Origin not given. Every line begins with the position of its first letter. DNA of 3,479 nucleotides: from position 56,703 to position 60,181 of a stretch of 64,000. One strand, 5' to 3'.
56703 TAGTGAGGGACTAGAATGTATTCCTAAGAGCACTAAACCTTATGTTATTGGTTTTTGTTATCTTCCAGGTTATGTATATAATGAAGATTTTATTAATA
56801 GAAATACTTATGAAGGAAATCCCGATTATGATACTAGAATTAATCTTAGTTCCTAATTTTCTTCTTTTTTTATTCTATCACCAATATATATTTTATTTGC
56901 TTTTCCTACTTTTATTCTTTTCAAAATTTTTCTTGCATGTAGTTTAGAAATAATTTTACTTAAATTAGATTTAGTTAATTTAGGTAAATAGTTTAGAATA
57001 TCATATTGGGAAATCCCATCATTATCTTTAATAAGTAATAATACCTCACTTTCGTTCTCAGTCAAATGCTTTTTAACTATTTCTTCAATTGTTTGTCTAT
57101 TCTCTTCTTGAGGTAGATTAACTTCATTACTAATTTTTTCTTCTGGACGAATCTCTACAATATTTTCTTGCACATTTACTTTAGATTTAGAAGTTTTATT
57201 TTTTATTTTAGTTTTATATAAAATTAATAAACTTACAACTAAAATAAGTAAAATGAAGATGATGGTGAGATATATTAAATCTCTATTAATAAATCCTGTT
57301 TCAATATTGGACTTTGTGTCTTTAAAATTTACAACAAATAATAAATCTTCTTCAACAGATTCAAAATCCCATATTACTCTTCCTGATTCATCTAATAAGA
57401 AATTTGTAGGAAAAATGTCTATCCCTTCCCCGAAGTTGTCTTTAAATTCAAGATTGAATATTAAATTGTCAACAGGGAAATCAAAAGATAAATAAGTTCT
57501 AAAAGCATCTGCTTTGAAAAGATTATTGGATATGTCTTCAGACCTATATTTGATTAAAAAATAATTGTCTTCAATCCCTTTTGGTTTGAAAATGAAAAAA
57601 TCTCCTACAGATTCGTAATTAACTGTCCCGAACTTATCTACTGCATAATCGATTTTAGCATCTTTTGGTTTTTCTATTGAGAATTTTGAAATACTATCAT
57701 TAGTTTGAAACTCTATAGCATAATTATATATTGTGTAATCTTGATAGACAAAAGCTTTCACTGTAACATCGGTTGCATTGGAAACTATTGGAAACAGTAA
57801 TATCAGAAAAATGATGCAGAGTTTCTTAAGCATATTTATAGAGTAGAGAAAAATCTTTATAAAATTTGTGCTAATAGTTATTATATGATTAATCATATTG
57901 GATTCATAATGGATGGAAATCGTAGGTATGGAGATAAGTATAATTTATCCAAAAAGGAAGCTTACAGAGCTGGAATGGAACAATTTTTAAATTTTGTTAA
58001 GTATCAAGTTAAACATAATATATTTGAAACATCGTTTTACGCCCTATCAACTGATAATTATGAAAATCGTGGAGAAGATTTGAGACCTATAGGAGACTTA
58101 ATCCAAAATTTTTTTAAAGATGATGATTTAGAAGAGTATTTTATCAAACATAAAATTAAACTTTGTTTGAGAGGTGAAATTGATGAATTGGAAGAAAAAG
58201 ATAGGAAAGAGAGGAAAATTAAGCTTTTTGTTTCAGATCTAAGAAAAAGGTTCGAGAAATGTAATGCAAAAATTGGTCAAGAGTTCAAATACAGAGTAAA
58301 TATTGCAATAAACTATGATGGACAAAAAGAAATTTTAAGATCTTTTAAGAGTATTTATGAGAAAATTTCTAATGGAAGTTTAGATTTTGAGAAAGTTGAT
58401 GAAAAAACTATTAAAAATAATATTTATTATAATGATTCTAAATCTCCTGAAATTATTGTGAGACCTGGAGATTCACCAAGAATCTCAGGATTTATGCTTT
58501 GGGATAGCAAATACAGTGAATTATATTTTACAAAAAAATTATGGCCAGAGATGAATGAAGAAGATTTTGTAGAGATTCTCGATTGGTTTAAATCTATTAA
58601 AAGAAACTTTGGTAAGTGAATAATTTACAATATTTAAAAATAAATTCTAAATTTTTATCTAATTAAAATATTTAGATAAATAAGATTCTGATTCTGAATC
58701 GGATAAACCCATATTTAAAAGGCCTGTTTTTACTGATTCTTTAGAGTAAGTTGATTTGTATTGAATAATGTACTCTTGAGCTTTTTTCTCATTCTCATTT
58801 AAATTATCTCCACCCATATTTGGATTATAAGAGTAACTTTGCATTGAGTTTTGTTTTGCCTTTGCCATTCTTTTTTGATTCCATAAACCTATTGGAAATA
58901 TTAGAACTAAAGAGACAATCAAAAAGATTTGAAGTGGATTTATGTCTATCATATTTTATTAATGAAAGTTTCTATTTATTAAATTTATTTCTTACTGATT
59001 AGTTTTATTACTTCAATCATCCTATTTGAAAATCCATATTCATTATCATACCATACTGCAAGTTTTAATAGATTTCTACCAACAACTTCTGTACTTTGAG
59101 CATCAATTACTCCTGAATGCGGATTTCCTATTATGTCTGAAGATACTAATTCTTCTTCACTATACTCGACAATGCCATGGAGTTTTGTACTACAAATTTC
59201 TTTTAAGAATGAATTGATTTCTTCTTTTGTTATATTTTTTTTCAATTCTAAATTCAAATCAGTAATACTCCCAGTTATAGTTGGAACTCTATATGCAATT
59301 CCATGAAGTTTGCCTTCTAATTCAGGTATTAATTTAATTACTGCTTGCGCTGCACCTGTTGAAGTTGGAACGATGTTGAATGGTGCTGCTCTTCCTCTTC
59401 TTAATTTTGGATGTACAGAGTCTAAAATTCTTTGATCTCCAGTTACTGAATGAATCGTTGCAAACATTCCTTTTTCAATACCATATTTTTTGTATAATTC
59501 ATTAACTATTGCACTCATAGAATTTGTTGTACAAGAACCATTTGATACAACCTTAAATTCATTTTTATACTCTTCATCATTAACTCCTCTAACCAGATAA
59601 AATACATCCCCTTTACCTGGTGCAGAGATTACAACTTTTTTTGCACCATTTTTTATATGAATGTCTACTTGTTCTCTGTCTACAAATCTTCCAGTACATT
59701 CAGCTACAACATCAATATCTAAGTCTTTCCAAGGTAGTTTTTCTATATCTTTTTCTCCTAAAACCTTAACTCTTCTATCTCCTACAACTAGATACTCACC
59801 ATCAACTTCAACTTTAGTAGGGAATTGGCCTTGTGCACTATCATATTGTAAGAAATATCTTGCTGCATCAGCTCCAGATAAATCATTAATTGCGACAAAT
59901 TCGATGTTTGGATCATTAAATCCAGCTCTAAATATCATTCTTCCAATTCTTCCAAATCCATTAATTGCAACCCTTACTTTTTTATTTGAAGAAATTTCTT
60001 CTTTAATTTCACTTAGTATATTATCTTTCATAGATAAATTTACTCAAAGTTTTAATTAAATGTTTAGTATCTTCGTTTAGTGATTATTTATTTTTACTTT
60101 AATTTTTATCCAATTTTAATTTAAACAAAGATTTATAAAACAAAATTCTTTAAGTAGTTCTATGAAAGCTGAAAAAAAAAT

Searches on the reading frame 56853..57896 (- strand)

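Call 96: search_protein_families(library=pfam, proteins=[window:56853-57896:-], max_evalue=0.001)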
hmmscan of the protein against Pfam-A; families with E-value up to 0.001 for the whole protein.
window:56853-57896:- (347 aa): 2 families
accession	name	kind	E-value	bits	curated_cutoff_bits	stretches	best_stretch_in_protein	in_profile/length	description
PF24034.1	DUF7343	-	6.6e-07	29.5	27.6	1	279-337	2-60/62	Domain of unknown function (DUF7343)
PF12802.13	MarR_2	-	0.00044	20.8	27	1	278-329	3-54/61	MarR family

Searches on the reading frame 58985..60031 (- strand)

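Call 96: search_protein_families(library=pfam, proteins=[window:58985-60031:-], max_evalue=0.001)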
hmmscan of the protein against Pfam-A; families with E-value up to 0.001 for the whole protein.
window:58985-60031:- (348 aa): 2 families
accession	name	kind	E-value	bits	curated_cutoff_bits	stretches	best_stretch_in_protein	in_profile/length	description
PF02800.25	Gp_dh_C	-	5.3e-54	182.5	24.4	1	175-328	4-158/158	Glyceraldehyde 3-phosphate dehydrogenase, C-terminal domain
PF00044.30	Gp_dh_N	-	5e-35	120.3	31.7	1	19-118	1-100/101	Glyceraldehyde 3-phosphate dehydrogenase, NAD binding domain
